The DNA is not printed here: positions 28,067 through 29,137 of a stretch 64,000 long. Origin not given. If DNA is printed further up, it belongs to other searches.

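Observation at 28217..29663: Nudix-QueF fusion plus YhhQ behind polA: a possible new 7-deazaguanine nucleotide salvage or sanitising module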

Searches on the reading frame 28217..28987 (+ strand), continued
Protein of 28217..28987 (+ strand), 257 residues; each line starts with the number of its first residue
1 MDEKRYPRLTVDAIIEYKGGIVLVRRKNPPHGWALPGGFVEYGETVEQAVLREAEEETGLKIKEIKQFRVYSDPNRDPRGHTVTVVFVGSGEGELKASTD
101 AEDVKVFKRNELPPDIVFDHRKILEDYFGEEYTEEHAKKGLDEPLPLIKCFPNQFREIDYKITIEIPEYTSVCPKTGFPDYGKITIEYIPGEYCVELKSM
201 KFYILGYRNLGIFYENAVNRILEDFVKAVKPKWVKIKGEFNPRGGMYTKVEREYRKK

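Call 17: search_protein_families(library=pfam, proteins=[P0121, P0122, P0135, P0142, P0171, P0175, P0182, P0263, P0252, P0238], max_evalue=0.001)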
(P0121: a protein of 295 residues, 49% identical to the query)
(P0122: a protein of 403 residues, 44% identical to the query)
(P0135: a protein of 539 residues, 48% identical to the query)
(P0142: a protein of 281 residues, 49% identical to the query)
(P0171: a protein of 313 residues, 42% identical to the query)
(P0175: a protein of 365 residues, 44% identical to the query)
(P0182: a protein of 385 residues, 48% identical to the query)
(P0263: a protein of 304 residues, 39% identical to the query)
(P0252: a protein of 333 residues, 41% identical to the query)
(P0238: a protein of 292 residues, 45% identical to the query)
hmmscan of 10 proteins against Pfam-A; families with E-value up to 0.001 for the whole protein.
P0121 (295 aa): 4 families
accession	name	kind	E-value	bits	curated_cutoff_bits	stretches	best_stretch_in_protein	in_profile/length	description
PF00293.34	NUDIX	-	1.8e-41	141.7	21.1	2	171-288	4-133/134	NUDIX domain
PF14803.11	Zn_ribbon_Nudix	-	7e-08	32.7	25.6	1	6-36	2-34/34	Nudix N-terminal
PF22327.2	Nudt16-like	-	1.1e-06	29.2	27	0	197-227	37-68/161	U8 snoRNA-decapping enzyme-like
PF14815.12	NUDIX_4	-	0.00019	21.6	35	0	66-100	25-54/113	NUDIX domain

P0122 (403 aa): 1 family
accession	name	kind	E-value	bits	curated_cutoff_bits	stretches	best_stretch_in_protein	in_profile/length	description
PF00293.34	NUDIX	-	4.7e-27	95.1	21.1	2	239-355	10-133/134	NUDIX domain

P0135 (539 aa): 2 families
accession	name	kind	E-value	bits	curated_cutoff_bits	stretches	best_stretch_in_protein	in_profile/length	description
PF00293.34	NUDIX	-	4.8e-29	101.5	21.1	2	27-158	8-127/134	NUDIX domain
PF01467.32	CTP_transf_like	-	3.7e-07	30.9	21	1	340-476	3-132/133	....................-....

P0142 (281 aa): 4 families
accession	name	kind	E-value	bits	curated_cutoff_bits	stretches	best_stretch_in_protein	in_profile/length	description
PF00293.34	NUDIX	-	1e-44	152.2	21.1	2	11-127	4-131/134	NUDIX domain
PF14815.12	NUDIX_4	-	7.1e-05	23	35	0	170-267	26-111/113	NUDIX domain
PF22327.2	Nudt16-like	-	8.1e-05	23.1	27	0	38-68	37-68/161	U8 snoRNA-decapping enzyme-like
PF13869.12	NUDIX_2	-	0.0003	20.7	27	1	137-193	38-92/188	Nucleotide hydrolase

P0171 (313 aa): 2 families
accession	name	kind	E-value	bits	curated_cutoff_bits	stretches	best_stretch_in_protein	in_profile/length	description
PF00293.34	NUDIX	-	1.5e-42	145.2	21.1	2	186-286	9-120/134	NUDIX domain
PF14815.12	NUDIX_4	-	3.4e-08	33.7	35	0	186-290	5-104/113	NUDIX domain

P0175 (365 aa): 5 families
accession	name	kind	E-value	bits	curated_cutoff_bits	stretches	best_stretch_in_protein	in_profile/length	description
PF00293.34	NUDIX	-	5.4e-49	166.1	21.1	2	12-135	4-131/134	NUDIX domain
PF21906.2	NrtR_WHD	-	2e-22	79.5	27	1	296-354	2-60/61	NrtR DNA-binding winged helix domain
PF19368.5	AraR_C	-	2.7e-10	40.8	23.8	1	291-355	1-66/82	AraR C-terminal winged HTH domain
PF22327.2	Nudt16-like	-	1.4e-08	35.3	27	1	40-75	32-68/161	U8 snoRNA-decapping enzyme-like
PF14815.12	NUDIX_4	-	6.4e-06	26.4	35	0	27-129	10-103/113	NUDIX domain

P0182 (385 aa): 5 families
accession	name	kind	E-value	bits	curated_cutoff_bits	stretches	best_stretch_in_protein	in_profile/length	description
PF00293.34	NUDIX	-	3.4e-45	153.8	21.1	2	24-146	16-132/134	NUDIX domain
PF21906.2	NrtR_WHD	-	7e-26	90.6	27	1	308-368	1-61/61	NrtR DNA-binding winged helix domain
PF19368.5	AraR_C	-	1.1e-11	45.3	23.8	1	304-376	1-74/82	AraR C-terminal winged HTH domain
PF22327.2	Nudt16-like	-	8.1e-07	29.6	27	0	48-82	31-66/161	U8 snoRNA-decapping enzyme-like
PF14815.12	NUDIX_4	-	6.9e-06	26.3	35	0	36-139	10-103/113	NUDIX domain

P0263 (304 aa): 1 family
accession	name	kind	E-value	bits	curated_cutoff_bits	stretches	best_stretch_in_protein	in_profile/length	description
PF14489.11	QueF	-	7e-42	142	27.3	2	217-291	1-75/81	QueF-like protein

P0252 (333 aa): 5 families
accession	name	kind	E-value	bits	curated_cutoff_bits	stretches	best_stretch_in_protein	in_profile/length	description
PF00293.34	NUDIX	-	2.6e-43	147.7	21.1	2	36-157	3-133/134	NUDIX domain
PF14815.12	NUDIX_4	-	7.9e-11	42.2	35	1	41-154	4-110/113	NUDIX domain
PF24042.1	DUF7351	-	2e-05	24.8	31.2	0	4-41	4-41/177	Domain of unknown function (DUF7351)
PF12773.13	DZR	-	0.00027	21.4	27.3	0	2-28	13-31/45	Double zinc ribbon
PF22327.2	Nudt16-like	-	0.00033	21.1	27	0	232-296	36-101/161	U8 snoRNA-decapping enzyme-like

P0238 (292 aa): 1 family
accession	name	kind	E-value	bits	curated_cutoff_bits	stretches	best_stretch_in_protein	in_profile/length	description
PF00293.34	NUDIX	-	4.9e-26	91.8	21.1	2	3-131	4-118/134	NUDIX domain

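Call 22: search_protein_families(library=pfam, proteins=[L011:3179-4057:+, L011:4062-5312:+, L011:6151-6825:+, L011:6794-7435:+, L011:7449-8666:+, L011:8666-9049:-, L011:9206-9682:+, L011:9682-10353:-, L009:6311-7582:-], max_evalue=0.001)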
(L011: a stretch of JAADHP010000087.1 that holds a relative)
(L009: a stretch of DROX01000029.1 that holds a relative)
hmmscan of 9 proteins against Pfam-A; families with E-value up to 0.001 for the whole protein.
L011:3179-4057:+ (293 aa): 11 families
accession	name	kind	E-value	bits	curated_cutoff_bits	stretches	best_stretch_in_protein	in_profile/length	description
PF05175.20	MTS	-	3e-16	59.9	23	1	129-207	35-113/170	Methyltransferase small domain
PF17827.6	PrmC_N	-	5.5e-14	52.9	23.4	1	17-85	2-71/71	PrmC N-terminal domain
PF13847.12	Methyltransf_31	-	2.2e-13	50.6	27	1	129-199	7-81/145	Methyltransferase domain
PF06325.19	PrmA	-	2.3e-10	40.9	22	1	128-199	164-233/296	Ribosomal protein L11 methyltransferase (PrmA)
PF13649.12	Methyltransf_25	-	2.7e-10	41.2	27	1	129-215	1-89/97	Methyltransferase domain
PF08241.18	Methyltransf_11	-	3.9e-07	31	21.2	1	130-199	1-67/95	Methyltransferase domain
PF02475.24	TRM5-TYW2_MTfase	-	5.1e-07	30.2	28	1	128-178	39-89/164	TRM5/TYW2 methyltransferase domain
PF02390.23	Methyltransf_4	-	5.2e-07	29.7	24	1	127-188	3-64/173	Putative methyltransferase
PF07669.17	Eco57I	-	2.4e-06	28.2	25.3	1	163-253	51-132/171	Eco57I restriction-modification methylase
PF08242.18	Methyltransf_12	-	5.2e-06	27.6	30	1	130-197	1-70/98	Methyltransferase domain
PF03602.21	Cons_hypoth95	-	0.00025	21.2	24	1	91-213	12-134/182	Conserved hypothetical protein 95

L011:4062-5312:+ (417 aa): 1 family
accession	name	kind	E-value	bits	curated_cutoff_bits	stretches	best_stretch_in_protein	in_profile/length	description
PF00275.25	EPSP_synthase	-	2.7e-117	392.4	22.8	1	7-405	2-417/417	EPSP synthase (3-phosphoshikimate 1-carboxyvinyltransferase)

L011:6151-6825:+ (225 aa): 2 families
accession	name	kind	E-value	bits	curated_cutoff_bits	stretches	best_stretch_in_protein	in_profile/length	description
PF13624.11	SurA_N_3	-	2.1e-36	125.6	27.2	1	3-163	1-162/162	SurA-like N-terminal domain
PF13623.11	SurA_N_2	-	1.6e-22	80.4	28.5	1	5-138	2-144/145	SurA-like N-terminal domain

L011:6794-7435:+ (214 aa): 1 family
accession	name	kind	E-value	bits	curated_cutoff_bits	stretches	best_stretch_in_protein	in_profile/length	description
PF00697.28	PRAI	-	1.2e-52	178.9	22.7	1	16-209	1-192/193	N-(5'phosphoribosyl)anthranilate (PRA) isomerase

L011:7449-8666:+ (406 aa): 1 family
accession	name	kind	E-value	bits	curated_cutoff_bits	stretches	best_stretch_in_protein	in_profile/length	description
PF00990.26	GGDEF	-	1.8e-49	168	23.8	1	239-399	2-161/161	Diguanylate cyclase, GGDEF domain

L011:8666-9049:- (127 aa): 3 families
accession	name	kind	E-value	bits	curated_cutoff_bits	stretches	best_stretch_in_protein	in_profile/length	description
PF14489.11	QueF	-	1.1e-34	118.9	27.3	1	44-122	1-79/81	QueF-like protein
PF14819.11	QueF_N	-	5e-06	27.3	25.6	1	41-93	48-102/111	Nitrile reductase, 7-cyano-7-deazaguanine-reductase N-term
PF01227.27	GTP_cyclohydroI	-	9.9e-05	22.3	27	1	33-102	66-135/179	GTP cyclohydrolase I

L011:9206-9682:+ (159 aa): 1 family
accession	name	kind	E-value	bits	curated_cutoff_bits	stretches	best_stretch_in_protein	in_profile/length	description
PF00115.25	COX1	-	2.3e-08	33.8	34.8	1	31-114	311-397/436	Cytochrome C and Quinol oxidase polypeptide I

L011:9682-10353:- (223 aa): 3 families
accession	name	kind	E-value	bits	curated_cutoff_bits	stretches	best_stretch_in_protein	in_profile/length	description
PF00027.35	cNMP_binding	-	4.3e-26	91.2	27.5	1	28-114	2-88/89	Cyclic nucleotide-binding domain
PF13545.12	HTH_Crp_2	-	1.3e-20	73.5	27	1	147-221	1-70/70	Crp-like helix-turn-helix domain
PF00325.26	Crp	-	7.3e-09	35.6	21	1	173-203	2-32/32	Bacterial regulatory proteins, crp family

L009:6311-7582:- (423 aa): 2 families
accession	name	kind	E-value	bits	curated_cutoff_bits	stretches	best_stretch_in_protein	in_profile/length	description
PF01551.29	Peptidase_M23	-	2.4e-33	114.6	28.7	1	274-370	2-96/96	Peptidase family M23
PF19425.4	Csd3_N2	-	8.1e-07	29.5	27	1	143-260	7-120/122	Csd3 second domain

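Call 48: predict_structure(alignment_id=A4)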
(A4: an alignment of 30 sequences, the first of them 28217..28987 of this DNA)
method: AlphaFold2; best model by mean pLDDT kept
length: 257 residues; sequences in the alignment: 30
mean_pLDDT: 89.8   pTM: 0.62
mean pLDDT of the five models: 89.8, 88.7, 88.3, 87.7, 85.5
residues with pLDDT >= 90: 179; 70-90: 58; 50-70: 18; < 50: 2
segments of 3 or more residues with pLDDT < 50: none
pLDDT, mean of each block of 10 residues (from residue 1): 69 97 95 96 96 97 92 85 93 94 96 95 87 73 93 96 91 64 95 97 86 84 97 96 78 94
secondary structure, 60 per line:
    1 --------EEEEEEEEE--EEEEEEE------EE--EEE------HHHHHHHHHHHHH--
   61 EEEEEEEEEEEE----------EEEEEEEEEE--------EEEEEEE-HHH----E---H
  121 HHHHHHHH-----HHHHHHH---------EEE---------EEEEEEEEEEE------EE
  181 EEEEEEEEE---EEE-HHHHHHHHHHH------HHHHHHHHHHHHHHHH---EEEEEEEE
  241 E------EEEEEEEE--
elements in order: E9-17 E20-26 E37-39 H46-58 E61-72 E83-92 E101-107 H120-128 H134-140 E150-152 E162-172 E179-189 E193-195 H197-207 H214-229 E233-241 E248-255

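Call 50: search_protein_families(library=pfam, proteins=[P0011, P0112, P0114, P0101, P0003, P0106, P0050], max_evalue=0.0001)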
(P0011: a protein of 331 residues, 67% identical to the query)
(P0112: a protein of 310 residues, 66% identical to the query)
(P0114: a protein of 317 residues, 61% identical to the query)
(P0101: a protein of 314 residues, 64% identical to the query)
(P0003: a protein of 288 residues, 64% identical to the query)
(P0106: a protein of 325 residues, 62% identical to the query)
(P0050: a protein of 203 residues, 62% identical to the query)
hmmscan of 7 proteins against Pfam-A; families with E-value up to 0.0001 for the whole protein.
P0011 (331 aa): 3 families
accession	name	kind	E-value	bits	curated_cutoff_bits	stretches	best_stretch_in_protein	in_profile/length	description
PF01467.32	CTP_transf_like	-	1.1e-26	94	21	1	178-306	1-132/133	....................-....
PF00293.34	NUDIX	-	4.2e-23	82.3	21.1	1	40-157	4-133/134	NUDIX domain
PF14803.11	Zn_ribbon_Nudix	-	6.4e-07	29.6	25.6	1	5-36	1-34/34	Nudix N-terminal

P0112 (310 aa): 2 families
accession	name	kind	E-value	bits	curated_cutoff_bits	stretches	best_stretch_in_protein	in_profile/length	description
PF01661.27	Macro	-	1.9e-34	118.5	22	1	24-134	1-118/118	Macro domain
PF00293.34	NUDIX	-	4.2e-20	72.5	21.1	1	194-304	11-133/134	NUDIX domain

P0114 (317 aa): 2 families
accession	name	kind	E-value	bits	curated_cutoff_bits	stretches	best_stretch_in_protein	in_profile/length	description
PF01661.27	Macro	-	4.7e-37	127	22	1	24-134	1-118/118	Macro domain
PF00293.34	NUDIX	-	7.8e-25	87.9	21.1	1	185-302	4-133/134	NUDIX domain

P0101 (314 aa): 3 families
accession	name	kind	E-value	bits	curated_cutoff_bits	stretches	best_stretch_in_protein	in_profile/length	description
PF00881.29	Nitroreductase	-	8.6e-27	94.8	23.5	1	148-291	1-166/167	Nitroreductase family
PF00293.34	NUDIX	-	3.3e-23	82.6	21.1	1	15-134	2-133/134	NUDIX domain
PF14512.11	TM1586_NiRdase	-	3.8e-13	50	27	0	216-311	61-151/215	Putative TM nitroreductase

P0003 (288 aa): 3 families
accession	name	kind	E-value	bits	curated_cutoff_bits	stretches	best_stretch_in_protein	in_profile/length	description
PF00293.34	NUDIX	-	5.3e-44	149.9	21.1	2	166-284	3-133/134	NUDIX domain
PF14815.12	NUDIX_4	-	1.3e-07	31.8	35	0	40-94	2-54/113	NUDIX domain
PF14803.11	Zn_ribbon_Nudix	-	9.1e-07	29.1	25.6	1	2-33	1-34/34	Nudix N-terminal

P0106 (325 aa): 1 family
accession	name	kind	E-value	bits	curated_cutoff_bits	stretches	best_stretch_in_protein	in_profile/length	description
PF00293.34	NUDIX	-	1.8e-25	89.9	21.1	1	201-319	3-133/134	NUDIX domain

P0050 (203 aa): 3 families
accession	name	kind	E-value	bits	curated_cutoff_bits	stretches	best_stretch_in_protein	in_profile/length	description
PF17209.9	Hfq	-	1e-26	92.7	27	1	8-69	1-63/64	Hfq protein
PF00293.34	NUDIX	-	2.1e-24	86.5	21.1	1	80-197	4-133/134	NUDIX domain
PF16262.11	DUF4916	-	8.2e-05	22.7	27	0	108-183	57-144/170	Domain of unknown function (DUF4916)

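Call 51: fold_search(model_id=the predicted structure, library=pdb)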
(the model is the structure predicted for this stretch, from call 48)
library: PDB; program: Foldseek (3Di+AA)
matches with E <= 10: 1049; with E <= 0.001: 626
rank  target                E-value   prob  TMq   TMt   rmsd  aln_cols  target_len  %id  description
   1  2yyh_A                8.5e-14  1.00  0.44  0.80   2.6       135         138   50  Crystal structure of Nudix family protein from Aquifex aeolicus (released 2007-11-06)
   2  2yyh_C                1.0e-13  1.00  0.44  0.81   2.2       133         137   50  Crystal structure of Nudix family protein from Aquifex aeolicus (released 2007-11-06)
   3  2yyh_D                8.4e-13  1.00  0.45  0.84   2.1       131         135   52  Crystal structure of Nudix family protein from Aquifex aeolicus (released 2007-11-06)
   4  4f8b_B                2.5e-12  1.00  0.41  0.72   2.9       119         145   39  Crystal Structure of the Covalent Thioimide Intermediate of Unimodular Nitrile Reductase QueF (released 2012-07-11)
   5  4fgc_B                3.3e-12  1.00  0.41  0.71   3.0       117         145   38  Crystal Structure of Active Site Mutant C55A of Nitrile Reductase QueF, Bound to Substrate PreQ0 (released 2012-07-11)
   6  5udg_A                1.5e-11  1.00  0.40  0.69   2.1       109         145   40  Mutant E97Q crystal structure of Bacillus subtilis QueF with a disulfide Cys 55-99 (released 2017-03-29)
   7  4fgc_A                3.7e-11  1.00  0.40  0.73   3.0       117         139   38  Crystal Structure of Active Site Mutant C55A of Nitrile Reductase QueF, Bound to Substrate PreQ0 (released 2012-07-11)
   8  4f8b_A                4.2e-11  1.00  0.40  0.73   1.4       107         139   41  Crystal Structure of the Covalent Thioimide Intermediate of Unimodular Nitrile Reductase QueF (released 2012-07-11)
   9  2fml_A                3.7e-10  1.00  0.42  0.42   4.1       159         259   36  Crystal structure of MutT/nudix family protein from Enterococcus faecalis (released 2006-02-21)
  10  5bon_A                1.2e-09  1.00  0.43  0.67   3.5       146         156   25  Crystal structure of human Nudt15 (MTH2) (released 2015-08-05)
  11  2qjt_A                1.2e-09  1.00  0.41  0.31   3.3       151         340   30  Crystal structure of a bifunctional NMN adenylyltransferase/ADP ribose pyrophosphatase complexed with AMP and MN ion f (released 2008-03-04)
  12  3cng_B                1.8e-09  1.00  0.41  0.57   3.5       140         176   24  Crystal structure of NUDIX hydrolase from Nitrosomonas europaea (released 2008-04-08)
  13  5gp0_E                2.0e-09  1.00  0.43  0.76   3.3       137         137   28  Crystal structure of geraniol-NUDX1 complex (released 2017-10-04)
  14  3cng_C                2.0e-09  1.00  0.40  0.57   3.4       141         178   25  Crystal structure of NUDIX hydrolase from Nitrosomonas europaea (released 2008-04-08)
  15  2r5w_B                2.5e-09  1.00  0.41  0.31   3.4       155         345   30  Crystal structure of a bifunctional NMN adenylyltransferase/ADP ribose pyrophosphatase from Francisella tularensis (released 2008-03-04)
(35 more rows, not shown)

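Call 59: find_encoding_contigs(protein=P0006, flank=5000, max_places=2)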
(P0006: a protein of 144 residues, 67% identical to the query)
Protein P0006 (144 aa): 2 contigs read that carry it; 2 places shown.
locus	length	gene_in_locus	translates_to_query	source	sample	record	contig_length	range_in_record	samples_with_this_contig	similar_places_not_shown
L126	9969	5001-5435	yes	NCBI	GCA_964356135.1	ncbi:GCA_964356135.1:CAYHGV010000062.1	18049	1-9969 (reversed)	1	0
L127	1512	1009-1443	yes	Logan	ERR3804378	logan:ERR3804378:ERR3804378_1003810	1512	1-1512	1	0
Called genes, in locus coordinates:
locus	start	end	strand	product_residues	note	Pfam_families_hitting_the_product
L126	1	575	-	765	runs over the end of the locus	PF13439:Glyco_transf_4, PF00534:Glycos_transf_1, PF13692:Glyco_trans_1_4, PF13524:Glyco_trans_1_2 (faint)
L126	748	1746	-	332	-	-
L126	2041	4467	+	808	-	PF00521:DNA_topoisoIV, PF03989:DNA_gyraseA_C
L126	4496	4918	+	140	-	PF00383:dCMP_cyt_deam_1, PF14437:MafB19-deam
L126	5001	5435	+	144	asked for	PF00293:NUDIX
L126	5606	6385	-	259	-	PF02673:BacA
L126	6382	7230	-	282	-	PF01040:UbiA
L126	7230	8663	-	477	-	PF14052:Caps_assemb_Wzi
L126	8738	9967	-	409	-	?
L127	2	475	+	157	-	?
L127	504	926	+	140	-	PF00383:dCMP_cyt_deam_1, PF14437:MafB19-deam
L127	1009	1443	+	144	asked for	PF00293:NUDIX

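Call 60: find_encoding_contigs(protein=P0024, flank=5000, max_places=2)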
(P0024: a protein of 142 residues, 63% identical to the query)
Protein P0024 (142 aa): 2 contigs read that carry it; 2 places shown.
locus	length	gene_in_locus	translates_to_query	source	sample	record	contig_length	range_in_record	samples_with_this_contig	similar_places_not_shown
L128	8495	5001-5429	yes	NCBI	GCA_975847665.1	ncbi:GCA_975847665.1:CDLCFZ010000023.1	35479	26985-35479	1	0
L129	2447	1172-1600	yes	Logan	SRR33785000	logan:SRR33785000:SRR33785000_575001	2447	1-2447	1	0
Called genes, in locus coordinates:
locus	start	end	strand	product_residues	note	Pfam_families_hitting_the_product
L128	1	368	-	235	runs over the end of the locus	PF01966:HD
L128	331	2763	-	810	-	PF02861:Clp_N, PF13191:AAA_16 (weak), PF23569:NBD_SMAX1, PF00004:AAA, PF17871:AAA_lid_9, PF07724:AAA_2, PF07728:AAA_5, PF10431:ClpB_D2-small, +10 more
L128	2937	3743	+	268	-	PF00188:CAP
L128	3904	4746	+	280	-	PF01261:AP_endonuc_2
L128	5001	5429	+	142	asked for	PF00293:NUDIX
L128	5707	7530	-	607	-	PF08532:Glyco_hydro_42M (weak), PF01522:Polysacc_deac_1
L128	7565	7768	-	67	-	-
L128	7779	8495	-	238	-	?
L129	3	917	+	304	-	?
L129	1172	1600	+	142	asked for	PF00293:NUDIX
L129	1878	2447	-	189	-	?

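Call 63: search_protein_families(library=pfam, alignment_id=A6, max_evalue=0.00001)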
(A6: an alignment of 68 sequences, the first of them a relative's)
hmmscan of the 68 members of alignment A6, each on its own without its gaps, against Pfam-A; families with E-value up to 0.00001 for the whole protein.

A. member 1, P0121 (295 aa): 3 families
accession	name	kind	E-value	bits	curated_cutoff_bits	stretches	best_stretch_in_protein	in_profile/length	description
PF00293.34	NUDIX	-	1.8e-41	141.7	21.1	2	171-288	4-133/134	NUDIX domain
PF14803.11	Zn_ribbon_Nudix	-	7e-08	32.7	25.6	1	6-36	2-34/34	Nudix N-terminal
PF22327.2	Nudt16-like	-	1.1e-06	29.2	27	0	197-227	37-68/161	U8 snoRNA-decapping enzyme-like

B. families by the number of members that match (of 68 scanned): 24 families
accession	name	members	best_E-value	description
PF00293.34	NUDIX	68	5.4e-49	NUDIX domain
PF01467.32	CTP_transf_like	8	3.8e-25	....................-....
PF01661.27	Macro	5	2e-30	Macro domain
PF01871.22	AMMECR1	4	4.9e-52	AMMECR1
PF14815.12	NUDIX_4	4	7.9e-11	NUDIX domain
PF22327.2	Nudt16-like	3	1.4e-08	U8 snoRNA-decapping enzyme-like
PF00480.26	ROK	2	4.2e-70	ROK family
PF21906.2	NrtR_WHD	2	7e-26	NrtR DNA-binding winged helix domain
PF19368.5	AraR_C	2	1.1e-11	AraR C-terminal winged HTH domain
PF00206.25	Lyase_1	1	1.1e-74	Lyase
PF00459.30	Inositol_P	1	8.1e-65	Inositol monophosphatase family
PF12831.13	FAD_oxidored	1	1.6e-47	FAD dependent oxidoreductase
PF02558.23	ApbA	1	9.8e-33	Ketopantoate reductase PanE/ApbA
PF14748.11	P5CR_dimer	1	7.8e-27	Pyrroline-5-carboxylate reductase dimerisation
PF14698.11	ASL_C2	1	8.7e-27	Argininosuccinate lyase C-terminal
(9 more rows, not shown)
